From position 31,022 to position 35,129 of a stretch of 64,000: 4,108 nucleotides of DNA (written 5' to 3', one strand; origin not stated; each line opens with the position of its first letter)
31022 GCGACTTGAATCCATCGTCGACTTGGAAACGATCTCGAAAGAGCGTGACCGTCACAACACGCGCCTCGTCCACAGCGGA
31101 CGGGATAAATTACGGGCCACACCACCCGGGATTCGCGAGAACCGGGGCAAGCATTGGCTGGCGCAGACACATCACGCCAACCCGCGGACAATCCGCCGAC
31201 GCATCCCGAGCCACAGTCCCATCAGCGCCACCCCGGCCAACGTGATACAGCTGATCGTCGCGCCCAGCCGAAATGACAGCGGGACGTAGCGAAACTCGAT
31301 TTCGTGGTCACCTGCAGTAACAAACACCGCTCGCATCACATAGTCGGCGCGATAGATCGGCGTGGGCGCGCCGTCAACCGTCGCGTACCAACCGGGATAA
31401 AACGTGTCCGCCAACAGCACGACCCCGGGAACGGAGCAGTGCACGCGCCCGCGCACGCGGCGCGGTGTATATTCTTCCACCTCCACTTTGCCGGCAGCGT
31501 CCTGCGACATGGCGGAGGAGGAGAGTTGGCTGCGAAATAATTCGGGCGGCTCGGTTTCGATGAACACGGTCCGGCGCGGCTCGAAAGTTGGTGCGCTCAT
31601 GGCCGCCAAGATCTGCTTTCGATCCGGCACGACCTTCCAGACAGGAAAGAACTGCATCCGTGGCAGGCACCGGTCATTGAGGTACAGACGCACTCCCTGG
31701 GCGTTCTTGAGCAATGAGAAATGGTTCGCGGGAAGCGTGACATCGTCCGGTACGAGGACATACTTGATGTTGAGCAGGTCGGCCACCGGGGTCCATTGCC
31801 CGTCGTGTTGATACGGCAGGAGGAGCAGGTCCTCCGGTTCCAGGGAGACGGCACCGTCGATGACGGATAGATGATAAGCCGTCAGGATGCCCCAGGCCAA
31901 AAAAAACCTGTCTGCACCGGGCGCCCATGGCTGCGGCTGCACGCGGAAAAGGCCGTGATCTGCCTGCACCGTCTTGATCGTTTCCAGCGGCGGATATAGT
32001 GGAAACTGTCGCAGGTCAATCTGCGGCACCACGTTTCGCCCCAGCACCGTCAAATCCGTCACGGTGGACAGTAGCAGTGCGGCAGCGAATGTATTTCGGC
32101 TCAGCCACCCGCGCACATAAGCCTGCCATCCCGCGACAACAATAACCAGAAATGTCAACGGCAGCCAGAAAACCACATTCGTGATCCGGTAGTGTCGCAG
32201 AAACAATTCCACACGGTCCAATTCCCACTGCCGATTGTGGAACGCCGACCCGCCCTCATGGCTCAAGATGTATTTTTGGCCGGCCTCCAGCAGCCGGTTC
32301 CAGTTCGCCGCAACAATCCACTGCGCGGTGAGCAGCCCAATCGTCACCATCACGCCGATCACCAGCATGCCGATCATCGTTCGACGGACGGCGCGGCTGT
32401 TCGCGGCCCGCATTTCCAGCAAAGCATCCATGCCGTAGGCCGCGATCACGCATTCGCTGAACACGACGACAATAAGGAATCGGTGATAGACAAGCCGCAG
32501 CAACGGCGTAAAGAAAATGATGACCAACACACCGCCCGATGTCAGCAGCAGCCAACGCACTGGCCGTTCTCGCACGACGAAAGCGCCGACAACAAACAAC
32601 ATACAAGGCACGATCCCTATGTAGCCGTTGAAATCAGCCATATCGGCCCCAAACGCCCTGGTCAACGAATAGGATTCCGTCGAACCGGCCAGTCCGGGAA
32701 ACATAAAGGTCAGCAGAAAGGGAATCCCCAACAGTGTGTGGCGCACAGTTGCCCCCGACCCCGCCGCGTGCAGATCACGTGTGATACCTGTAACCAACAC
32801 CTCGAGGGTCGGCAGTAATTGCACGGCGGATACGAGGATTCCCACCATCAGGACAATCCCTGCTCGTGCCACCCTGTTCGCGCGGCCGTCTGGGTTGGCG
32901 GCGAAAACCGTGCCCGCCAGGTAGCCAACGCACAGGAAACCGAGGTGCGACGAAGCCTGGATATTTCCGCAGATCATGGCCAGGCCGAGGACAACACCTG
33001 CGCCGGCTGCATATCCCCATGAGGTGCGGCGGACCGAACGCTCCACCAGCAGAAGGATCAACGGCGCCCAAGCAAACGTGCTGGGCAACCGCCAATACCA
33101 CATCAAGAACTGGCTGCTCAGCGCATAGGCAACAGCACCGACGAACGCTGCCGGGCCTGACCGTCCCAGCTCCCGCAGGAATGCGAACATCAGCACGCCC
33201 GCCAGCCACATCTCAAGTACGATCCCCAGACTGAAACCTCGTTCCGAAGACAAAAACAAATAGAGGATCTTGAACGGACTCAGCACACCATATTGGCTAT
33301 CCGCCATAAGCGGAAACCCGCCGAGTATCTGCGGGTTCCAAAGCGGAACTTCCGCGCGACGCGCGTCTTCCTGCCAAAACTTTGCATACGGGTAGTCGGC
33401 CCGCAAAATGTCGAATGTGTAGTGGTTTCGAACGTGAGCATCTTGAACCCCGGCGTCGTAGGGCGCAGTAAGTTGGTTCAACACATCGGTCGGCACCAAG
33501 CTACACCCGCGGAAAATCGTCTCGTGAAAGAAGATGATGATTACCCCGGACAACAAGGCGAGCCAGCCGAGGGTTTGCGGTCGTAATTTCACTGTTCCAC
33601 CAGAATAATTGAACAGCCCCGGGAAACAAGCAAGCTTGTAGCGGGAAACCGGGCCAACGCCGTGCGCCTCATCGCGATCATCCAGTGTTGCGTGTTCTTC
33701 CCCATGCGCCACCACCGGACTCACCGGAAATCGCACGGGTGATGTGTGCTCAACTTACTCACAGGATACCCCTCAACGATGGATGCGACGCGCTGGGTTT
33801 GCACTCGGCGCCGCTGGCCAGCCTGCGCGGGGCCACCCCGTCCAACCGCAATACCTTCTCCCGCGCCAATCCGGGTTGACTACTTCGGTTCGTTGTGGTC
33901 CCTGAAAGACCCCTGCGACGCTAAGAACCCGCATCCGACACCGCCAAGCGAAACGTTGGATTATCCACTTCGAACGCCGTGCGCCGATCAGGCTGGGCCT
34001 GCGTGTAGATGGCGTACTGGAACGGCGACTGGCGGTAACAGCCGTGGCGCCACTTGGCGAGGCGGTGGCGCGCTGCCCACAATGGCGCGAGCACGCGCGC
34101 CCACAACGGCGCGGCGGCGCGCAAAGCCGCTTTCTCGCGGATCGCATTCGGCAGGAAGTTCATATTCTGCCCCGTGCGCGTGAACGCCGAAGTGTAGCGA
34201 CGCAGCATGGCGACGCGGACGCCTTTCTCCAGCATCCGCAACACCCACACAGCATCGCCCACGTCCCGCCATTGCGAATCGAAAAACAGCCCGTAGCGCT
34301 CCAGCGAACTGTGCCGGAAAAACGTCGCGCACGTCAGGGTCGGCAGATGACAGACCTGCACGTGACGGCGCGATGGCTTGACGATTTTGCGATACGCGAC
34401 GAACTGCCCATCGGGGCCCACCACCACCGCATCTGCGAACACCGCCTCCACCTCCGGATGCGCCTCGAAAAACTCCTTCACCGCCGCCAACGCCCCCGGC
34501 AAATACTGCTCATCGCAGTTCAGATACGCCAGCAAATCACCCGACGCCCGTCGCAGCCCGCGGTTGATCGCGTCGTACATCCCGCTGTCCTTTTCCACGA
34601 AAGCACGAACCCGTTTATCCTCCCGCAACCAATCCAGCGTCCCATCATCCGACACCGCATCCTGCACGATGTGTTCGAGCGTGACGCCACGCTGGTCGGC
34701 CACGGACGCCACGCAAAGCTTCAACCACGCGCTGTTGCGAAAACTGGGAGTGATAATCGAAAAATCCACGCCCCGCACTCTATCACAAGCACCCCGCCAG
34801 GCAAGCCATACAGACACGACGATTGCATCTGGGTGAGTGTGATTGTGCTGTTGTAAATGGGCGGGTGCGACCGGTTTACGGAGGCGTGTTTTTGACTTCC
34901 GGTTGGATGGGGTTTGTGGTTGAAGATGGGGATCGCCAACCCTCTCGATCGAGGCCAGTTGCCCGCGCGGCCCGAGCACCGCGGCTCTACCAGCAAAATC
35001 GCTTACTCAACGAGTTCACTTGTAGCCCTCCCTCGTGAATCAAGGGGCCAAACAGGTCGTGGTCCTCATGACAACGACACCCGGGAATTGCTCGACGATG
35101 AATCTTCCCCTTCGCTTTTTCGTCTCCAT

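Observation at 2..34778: Hypothesis: the locus glycosylates PEP-CTERM proteins and/or EPS through lipid-linked monosaccharides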

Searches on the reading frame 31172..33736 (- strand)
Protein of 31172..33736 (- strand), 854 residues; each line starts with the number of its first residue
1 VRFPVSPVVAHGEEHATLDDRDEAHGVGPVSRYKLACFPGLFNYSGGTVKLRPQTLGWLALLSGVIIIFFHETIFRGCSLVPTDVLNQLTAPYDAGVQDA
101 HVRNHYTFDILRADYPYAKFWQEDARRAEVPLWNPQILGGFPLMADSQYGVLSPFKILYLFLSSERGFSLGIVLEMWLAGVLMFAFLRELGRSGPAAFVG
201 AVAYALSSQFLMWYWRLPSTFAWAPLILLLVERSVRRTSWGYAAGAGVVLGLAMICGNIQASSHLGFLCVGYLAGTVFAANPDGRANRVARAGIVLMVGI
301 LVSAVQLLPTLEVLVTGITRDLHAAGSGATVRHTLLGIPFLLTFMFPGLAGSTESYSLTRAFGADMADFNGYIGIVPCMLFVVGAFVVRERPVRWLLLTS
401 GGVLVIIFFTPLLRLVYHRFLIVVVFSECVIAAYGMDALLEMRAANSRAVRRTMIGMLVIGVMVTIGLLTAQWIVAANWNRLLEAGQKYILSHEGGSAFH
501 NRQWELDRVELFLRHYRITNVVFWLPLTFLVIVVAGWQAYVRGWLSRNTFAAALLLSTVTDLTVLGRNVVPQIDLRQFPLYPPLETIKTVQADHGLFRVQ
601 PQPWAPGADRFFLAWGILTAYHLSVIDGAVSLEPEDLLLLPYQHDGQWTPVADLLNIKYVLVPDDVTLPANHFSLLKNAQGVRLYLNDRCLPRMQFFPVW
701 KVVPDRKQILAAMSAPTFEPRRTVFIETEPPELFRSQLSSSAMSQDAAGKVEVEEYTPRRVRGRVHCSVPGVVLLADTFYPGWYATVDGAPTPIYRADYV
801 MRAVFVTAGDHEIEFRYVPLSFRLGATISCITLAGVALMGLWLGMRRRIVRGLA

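Call 6: search_protein_families(library=pfam, proteins=[window:31172-33736:-])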
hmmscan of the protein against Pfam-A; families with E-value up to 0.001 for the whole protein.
window:31172-33736:- (854 aa): 1 family
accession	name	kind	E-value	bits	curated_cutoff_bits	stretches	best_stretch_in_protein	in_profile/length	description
PF09586.16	YfhO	-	1.4e-15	57.3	28.5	1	741-829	746-835/835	Bacterial membrane protein YfhO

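Call 9: search_protein_families(library=ncbifam, proteins=[window:31172-33736:-], max_evalue=0.01)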
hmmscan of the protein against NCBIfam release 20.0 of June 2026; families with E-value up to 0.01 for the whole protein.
window:31172-33736:- (854 aa): 2 families
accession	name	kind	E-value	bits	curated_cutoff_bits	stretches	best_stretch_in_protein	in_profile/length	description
NF047589.1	GlcsyltransPgfM1Strep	equivalog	2.3e-07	29.3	1400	1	742-838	852-949/955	glycosyltransferase PgfM1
NF047590.1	GlcsyltransPgfM2Strep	equivalog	8.9e-05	20.8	1500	1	738-834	774-871/884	glycosyltransferase PgfM2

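Call 12: search_protein_families(library=pfam, proteins=[window:31172-33589:-], max_evalue=5)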
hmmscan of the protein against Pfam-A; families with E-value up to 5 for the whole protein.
window:31172-33589:- (805 aa): 2 families
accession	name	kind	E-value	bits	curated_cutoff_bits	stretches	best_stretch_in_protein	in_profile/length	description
PF09586.16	YfhO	-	1.5e-15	57.1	28.5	2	692-780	746-835/835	Bacterial membrane protein YfhO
PF06443.16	SEF14_adhesin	-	0.0031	17.9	22.8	1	200-294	8-97/165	SEF14-like adhesin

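Call 24: search_solved_structures(query=window:31172-33589:-, max_evalue=1)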
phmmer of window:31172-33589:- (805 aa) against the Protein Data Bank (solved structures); distinct sequences matched with E-value up to 1: 1.
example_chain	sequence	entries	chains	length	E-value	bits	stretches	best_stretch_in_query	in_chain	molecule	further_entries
5zry_A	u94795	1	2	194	0.043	14.9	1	499-568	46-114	Ankyrin repeat and SAM domain-containing protein 1A,Ephrin type-A receptor 6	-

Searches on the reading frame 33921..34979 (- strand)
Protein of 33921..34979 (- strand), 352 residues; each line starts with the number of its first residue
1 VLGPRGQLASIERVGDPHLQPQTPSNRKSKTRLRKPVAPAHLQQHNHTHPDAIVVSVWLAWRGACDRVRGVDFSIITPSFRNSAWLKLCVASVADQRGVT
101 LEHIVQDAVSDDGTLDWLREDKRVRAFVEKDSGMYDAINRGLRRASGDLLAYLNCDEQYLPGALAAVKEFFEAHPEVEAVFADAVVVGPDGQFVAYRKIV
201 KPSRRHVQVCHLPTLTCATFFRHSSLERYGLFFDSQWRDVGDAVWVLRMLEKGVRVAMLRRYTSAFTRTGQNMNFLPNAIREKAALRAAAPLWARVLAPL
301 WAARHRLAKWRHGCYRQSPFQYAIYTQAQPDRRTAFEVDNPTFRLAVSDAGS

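Call 6: search_protein_families(library=pfam, proteins=[window:33921-34979:-])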
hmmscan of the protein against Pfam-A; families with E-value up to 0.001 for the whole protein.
window:33921-34979:- (352 aa): 1 family
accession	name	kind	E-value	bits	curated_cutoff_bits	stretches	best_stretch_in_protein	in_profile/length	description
PF00535.33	Glycos_transf_2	-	9.7e-16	58.6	23.3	1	74-196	1-129/168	Glycosyl transferase family 2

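Call 9: search_protein_families(library=ncbifam, proteins=[window:33921-34979:-], max_evalue=0.01)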
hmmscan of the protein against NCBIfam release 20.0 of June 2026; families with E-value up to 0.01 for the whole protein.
window:33921-34979:- (352 aa): 10 families
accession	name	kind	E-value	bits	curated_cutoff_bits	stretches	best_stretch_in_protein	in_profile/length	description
TIGR04009.1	wcaE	equivalog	9.8e-15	54.5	369.2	1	73-270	3-199/248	colanic acid biosynthesis glycosyltransferase WcaE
NF047683.1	TeichurnBiosyTuaG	equivalog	5.2e-12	45.9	400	1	73-195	8-134/252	teichuronic acid biosynthesis protein TuaG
TIGR04283.1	glyco_like_mftF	equivalog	4.3e-09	36.3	182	1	74-182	2-108/221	TIGR04283 family arsenosugar biosynthesis glycosyltransferase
NF050050.1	ProtGlycPglI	equivalog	4.2e-07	29.6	500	1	73-167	4-104/306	GalNAc(5)-diNAcBac-PP-undecaprenol beta-1,3-glucosyltransferase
NF007482.0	PRK10073.1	equivalog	2.8e-06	26.6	423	1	73-162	8-101/334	glycosyltransferase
TIGR03965.1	mycofact_glyco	equivalog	6e-06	25.4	280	1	72-256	75-270/467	mycofactocin biosynthesis glycosyltransferase MftF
NF038299.1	EPS_HpsN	equivalog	2.8e-05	23.3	425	1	73-180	3-115/317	hormogonium polysaccharide biosynthesis glycosyltransferase HpsN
NF041875.1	EPS_EpsD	equivalog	0.0045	16.4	370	1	74-177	2-107/325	exopolysaccharide biosynthesis glycosyltransferase EpsD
NF038302.1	EPS_HpsE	equivalog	0.006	15.6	300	1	72-180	2-120/307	hormogonium polysaccharide biosynthesis glycosyltransferase HpsE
NF053739.1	GlytfEpsEBac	equivalog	0.0076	15.3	450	0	86-254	16-190/265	glycosyltransferase EpsE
